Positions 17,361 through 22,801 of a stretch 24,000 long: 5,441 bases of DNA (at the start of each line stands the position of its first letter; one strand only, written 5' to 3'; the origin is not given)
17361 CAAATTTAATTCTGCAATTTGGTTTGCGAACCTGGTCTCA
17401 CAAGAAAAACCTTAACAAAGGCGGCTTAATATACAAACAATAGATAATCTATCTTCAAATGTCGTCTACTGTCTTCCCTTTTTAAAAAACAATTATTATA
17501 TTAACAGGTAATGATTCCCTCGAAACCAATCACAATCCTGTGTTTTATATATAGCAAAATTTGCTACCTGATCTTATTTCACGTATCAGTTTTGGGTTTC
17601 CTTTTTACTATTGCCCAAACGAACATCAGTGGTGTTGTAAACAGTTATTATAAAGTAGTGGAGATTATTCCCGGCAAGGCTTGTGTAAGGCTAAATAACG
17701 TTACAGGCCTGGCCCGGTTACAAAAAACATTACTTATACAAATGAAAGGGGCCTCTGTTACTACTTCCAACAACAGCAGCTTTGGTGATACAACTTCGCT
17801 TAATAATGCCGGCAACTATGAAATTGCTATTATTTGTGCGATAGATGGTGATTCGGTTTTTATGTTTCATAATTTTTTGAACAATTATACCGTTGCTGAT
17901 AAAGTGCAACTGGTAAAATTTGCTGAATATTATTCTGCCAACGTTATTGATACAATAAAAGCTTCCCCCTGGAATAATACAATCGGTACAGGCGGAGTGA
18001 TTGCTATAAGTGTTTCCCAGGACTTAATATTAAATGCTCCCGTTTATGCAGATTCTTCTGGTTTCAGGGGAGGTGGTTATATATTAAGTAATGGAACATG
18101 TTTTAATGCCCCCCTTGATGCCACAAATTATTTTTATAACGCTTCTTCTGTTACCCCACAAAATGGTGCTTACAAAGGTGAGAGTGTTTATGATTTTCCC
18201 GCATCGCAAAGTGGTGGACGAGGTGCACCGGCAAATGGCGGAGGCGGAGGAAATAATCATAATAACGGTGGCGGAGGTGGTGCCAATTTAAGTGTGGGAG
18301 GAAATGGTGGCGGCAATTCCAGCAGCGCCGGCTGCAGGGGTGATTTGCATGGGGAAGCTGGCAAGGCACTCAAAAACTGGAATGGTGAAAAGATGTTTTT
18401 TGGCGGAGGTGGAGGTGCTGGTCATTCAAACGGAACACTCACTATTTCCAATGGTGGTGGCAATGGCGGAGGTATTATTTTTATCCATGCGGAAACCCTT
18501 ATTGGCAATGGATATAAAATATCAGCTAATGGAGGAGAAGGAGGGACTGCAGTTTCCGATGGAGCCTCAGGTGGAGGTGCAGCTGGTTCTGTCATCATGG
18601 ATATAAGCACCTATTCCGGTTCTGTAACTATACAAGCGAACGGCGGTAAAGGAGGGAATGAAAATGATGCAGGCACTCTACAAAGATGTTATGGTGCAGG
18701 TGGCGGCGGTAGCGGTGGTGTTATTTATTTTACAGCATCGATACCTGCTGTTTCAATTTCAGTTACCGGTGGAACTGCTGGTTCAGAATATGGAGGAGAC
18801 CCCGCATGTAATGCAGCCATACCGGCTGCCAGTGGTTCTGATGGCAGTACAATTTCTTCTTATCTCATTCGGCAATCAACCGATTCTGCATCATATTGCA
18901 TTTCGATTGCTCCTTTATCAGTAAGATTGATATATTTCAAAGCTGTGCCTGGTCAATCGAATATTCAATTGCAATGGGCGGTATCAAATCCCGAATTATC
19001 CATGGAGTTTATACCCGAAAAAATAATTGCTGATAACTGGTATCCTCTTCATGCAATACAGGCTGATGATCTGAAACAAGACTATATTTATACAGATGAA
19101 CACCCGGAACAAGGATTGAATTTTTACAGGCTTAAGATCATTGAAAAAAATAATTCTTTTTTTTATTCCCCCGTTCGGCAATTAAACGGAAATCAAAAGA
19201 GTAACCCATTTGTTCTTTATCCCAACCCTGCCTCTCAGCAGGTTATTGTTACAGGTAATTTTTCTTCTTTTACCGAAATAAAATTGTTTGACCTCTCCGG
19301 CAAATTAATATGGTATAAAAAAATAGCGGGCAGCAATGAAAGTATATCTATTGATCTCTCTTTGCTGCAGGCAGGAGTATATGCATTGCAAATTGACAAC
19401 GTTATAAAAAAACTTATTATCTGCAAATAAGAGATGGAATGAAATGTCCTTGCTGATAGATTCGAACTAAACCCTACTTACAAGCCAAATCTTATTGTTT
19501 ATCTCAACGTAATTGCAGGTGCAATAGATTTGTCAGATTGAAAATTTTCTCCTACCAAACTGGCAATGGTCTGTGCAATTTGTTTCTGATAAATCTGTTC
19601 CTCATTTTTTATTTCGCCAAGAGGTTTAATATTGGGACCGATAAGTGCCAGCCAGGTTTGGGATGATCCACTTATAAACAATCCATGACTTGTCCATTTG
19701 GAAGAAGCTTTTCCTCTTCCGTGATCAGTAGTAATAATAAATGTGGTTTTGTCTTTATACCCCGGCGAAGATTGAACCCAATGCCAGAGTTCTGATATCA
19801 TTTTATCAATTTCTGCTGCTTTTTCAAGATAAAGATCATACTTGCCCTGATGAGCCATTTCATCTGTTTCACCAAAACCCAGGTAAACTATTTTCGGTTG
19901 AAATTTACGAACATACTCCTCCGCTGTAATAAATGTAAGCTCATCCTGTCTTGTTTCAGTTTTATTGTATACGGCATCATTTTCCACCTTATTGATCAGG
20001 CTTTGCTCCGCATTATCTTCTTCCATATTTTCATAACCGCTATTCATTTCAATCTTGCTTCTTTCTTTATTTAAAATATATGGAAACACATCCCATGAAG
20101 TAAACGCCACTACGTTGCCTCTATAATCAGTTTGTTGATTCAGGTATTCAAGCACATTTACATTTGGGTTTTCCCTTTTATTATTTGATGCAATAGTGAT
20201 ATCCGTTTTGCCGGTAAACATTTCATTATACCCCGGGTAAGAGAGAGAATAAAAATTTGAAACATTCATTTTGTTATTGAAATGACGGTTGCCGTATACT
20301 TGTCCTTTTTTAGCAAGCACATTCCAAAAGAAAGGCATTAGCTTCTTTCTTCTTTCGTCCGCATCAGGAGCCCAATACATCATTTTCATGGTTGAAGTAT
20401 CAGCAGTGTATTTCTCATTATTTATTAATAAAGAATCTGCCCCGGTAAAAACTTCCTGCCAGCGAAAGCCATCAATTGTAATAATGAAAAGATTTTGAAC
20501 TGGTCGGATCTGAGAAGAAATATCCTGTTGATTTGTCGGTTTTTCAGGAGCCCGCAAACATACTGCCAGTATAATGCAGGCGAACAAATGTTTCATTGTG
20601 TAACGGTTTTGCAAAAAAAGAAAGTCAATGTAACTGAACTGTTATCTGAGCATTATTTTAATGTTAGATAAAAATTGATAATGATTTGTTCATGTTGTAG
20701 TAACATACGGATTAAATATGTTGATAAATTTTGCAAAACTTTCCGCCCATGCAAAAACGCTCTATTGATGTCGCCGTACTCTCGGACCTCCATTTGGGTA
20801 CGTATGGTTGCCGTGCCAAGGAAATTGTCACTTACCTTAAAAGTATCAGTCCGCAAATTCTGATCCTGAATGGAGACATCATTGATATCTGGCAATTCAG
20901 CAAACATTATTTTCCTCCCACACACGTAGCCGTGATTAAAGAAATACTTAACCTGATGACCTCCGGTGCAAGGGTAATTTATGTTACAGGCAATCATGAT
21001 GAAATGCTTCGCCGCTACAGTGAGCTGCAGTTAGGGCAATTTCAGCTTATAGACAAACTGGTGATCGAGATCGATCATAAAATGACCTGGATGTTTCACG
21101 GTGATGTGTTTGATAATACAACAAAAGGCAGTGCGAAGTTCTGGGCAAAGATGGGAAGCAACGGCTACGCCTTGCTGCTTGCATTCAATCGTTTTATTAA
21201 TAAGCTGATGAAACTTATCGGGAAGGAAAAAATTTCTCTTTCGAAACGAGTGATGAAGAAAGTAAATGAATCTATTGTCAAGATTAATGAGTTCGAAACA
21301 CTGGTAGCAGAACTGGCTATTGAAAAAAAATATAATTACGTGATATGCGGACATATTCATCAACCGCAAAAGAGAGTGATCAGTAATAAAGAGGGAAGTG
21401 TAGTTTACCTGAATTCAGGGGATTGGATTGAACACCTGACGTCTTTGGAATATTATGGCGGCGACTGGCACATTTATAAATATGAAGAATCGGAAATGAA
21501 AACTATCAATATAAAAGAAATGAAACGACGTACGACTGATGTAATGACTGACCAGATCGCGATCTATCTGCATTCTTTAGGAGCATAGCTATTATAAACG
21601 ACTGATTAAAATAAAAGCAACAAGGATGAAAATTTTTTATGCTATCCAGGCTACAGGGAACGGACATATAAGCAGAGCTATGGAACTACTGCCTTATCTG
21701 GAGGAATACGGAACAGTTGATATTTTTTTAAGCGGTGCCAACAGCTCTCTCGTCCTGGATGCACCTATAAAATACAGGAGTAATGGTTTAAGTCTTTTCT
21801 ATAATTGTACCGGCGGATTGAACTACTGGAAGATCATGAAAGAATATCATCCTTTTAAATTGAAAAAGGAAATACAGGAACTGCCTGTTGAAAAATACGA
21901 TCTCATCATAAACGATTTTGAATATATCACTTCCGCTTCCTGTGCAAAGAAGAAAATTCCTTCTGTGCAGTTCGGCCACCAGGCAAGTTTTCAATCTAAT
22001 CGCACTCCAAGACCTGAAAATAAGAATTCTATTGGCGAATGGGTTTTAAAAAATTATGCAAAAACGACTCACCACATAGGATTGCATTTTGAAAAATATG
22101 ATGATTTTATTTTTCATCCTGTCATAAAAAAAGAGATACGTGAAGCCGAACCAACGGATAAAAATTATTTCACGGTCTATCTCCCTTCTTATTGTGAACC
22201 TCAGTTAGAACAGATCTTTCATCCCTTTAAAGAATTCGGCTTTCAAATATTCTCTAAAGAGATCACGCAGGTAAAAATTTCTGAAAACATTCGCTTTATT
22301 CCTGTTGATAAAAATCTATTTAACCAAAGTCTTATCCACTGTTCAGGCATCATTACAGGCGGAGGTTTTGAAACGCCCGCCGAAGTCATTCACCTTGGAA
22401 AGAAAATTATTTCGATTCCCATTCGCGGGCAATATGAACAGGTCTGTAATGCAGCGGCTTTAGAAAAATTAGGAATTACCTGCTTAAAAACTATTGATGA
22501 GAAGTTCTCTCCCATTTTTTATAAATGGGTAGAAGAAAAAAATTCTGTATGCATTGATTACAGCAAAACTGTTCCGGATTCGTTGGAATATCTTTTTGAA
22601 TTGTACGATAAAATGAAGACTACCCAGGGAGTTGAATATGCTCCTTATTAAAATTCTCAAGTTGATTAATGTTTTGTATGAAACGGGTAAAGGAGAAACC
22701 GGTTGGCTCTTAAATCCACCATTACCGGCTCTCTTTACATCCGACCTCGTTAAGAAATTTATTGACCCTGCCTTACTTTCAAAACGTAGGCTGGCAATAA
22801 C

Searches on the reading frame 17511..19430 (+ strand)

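Call 3: search_protein_families(library=pfam, proteins=[window:17511-19430:+])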
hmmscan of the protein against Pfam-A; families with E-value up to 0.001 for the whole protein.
window:17511-19430:+ (639 aa): 1 family
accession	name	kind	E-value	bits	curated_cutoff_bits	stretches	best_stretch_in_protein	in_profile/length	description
PF18962.6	Por_Secre_tail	-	6.2e-12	46.1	27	1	569-637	1-75/75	Secretion system C-terminal sorting domain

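Call 4: search_protein_families(library=ncbifam, proteins=[window:17511-19430:+])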
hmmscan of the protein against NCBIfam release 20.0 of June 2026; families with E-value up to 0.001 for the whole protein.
window:17511-19430:+ (639 aa): 2 families
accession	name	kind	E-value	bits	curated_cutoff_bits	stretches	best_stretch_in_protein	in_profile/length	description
NF047640.1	gliding_AgmC_N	equivalog_domain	4.3e-57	193.9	275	1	40-424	41-412/412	adventurous gliding motility protein AgmC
TIGR04183.1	Por_Secre_tail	domain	1.3e-10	41.1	23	1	569-637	1-71/72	T9SS type A sorting domain-containing protein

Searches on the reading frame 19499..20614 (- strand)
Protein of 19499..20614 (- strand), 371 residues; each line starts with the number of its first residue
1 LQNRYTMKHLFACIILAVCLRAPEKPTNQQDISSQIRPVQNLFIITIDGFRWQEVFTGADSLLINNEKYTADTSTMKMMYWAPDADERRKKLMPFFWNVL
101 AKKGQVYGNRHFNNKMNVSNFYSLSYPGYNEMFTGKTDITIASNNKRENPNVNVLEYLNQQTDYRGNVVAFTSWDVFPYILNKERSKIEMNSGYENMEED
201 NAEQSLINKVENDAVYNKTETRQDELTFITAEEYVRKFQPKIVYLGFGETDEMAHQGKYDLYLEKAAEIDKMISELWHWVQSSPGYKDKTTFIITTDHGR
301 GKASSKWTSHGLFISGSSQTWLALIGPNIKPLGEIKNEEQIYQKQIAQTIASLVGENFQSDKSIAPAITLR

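Call 54: search_protein_families(library=pfam, proteins=[window:19499-20614:-], max_evalue=0.001)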
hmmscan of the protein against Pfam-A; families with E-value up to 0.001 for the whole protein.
window:19499-20614:- (371 aa): 3 families
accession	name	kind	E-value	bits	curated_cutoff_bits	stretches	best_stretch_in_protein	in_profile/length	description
PF01676.23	Metalloenzyme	-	3.7e-07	30.4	24.3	1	207-310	112-211/252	Metalloenzyme superfamily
PF01663.27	Phosphodiest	-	1.9e-06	28.2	23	1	106-304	62-225/342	Type I phosphodiesterase / nucleotide pyrophosphatase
PF00884.28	Sulfatase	-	0.0001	22.2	25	1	114-353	35-298/301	Sulfatase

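Call 62: search_protein_families(library=ncbifam, proteins=[window:19499-20614:-], max_evalue=0.00001)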
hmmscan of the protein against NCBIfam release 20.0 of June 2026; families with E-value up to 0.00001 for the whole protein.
window:19499-20614:- (371 aa): 0 families

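Call 63: search_solved_structures(query=window:19499-20614:-, max_evalue=0.001)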
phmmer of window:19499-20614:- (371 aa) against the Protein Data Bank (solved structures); distinct sequences matched with E-value up to 0.001: 0.
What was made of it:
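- Tried and rejected: The alkaline-phosphatase-superfamily neighbour (19499-20614): no NCBIfam or PDB match, so no role could be assigned (calls 62, 63).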

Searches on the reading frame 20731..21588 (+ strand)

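Call 54: search_protein_families(library=pfam, proteins=[window:20731-21588:+], max_evalue=0.001)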
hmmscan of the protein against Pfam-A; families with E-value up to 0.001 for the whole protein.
window:20731-21588:+ (285 aa): 2 families
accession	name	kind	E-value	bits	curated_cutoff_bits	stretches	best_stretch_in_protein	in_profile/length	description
PF12850.12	Metallophos_2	-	1.2e-12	48.5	27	2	13-132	2-94/154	Calcineurin-like phosphoesterase superfamily domain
PF00149.33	Metallophos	-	3.1e-11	44.5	21.5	1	14-212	3-191/191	Calcineurin-like phosphoesterase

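Call 62: search_protein_families(library=ncbifam, proteins=[window:20731-21588:+], max_evalue=0.00001)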
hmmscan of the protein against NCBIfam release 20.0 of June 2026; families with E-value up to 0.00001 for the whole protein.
window:20731-21588:+ (285 aa): 2 families
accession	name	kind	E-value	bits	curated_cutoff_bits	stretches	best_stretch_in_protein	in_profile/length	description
NF003743.0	PRK05340.1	equivalog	1.7e-14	53.6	134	1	14-243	4-231/242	UDP-2,3-diacylglucosamine diphosphatase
TIGR01854.1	lipid_A_lpxH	equivalog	8.4e-11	41.6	190.35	1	17-238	4-223/231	UDP-2,3-diacylglucosamine diphosphatase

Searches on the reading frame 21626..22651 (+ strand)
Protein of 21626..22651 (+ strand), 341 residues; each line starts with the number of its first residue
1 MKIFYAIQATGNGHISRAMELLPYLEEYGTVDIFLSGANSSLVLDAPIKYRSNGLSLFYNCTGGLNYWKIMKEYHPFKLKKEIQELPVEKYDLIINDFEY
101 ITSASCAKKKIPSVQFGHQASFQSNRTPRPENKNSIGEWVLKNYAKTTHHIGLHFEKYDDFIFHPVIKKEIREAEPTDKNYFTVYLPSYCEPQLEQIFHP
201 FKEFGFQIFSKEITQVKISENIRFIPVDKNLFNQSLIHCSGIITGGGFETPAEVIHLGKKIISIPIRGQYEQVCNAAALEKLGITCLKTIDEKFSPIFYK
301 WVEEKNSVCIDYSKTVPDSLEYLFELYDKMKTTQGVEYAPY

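Call 54: search_protein_families(library=pfam, proteins=[window:21626-22651:+], max_evalue=0.001)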
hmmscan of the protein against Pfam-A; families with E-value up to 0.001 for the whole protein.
window:21626-22651:+ (341 aa): 1 family
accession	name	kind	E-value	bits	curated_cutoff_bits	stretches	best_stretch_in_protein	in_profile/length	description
PF13528.12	Glyco_trans_1_3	-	4.5e-26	92.2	25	1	1-287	1-303/322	Glycosyl transferase family 1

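Call 62: search_protein_families(library=ncbifam, proteins=[window:21626-22651:+], max_evalue=0.00001)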
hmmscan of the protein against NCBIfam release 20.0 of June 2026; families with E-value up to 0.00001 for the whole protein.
window:21626-22651:+ (341 aa): 1 family
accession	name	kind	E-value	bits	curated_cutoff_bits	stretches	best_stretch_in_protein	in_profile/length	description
TIGR00661.1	MJ1255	subfamily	1.9e-39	135.8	195.9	1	2-293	1-302/321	MJ1255/VC2487 family glycosyltransferase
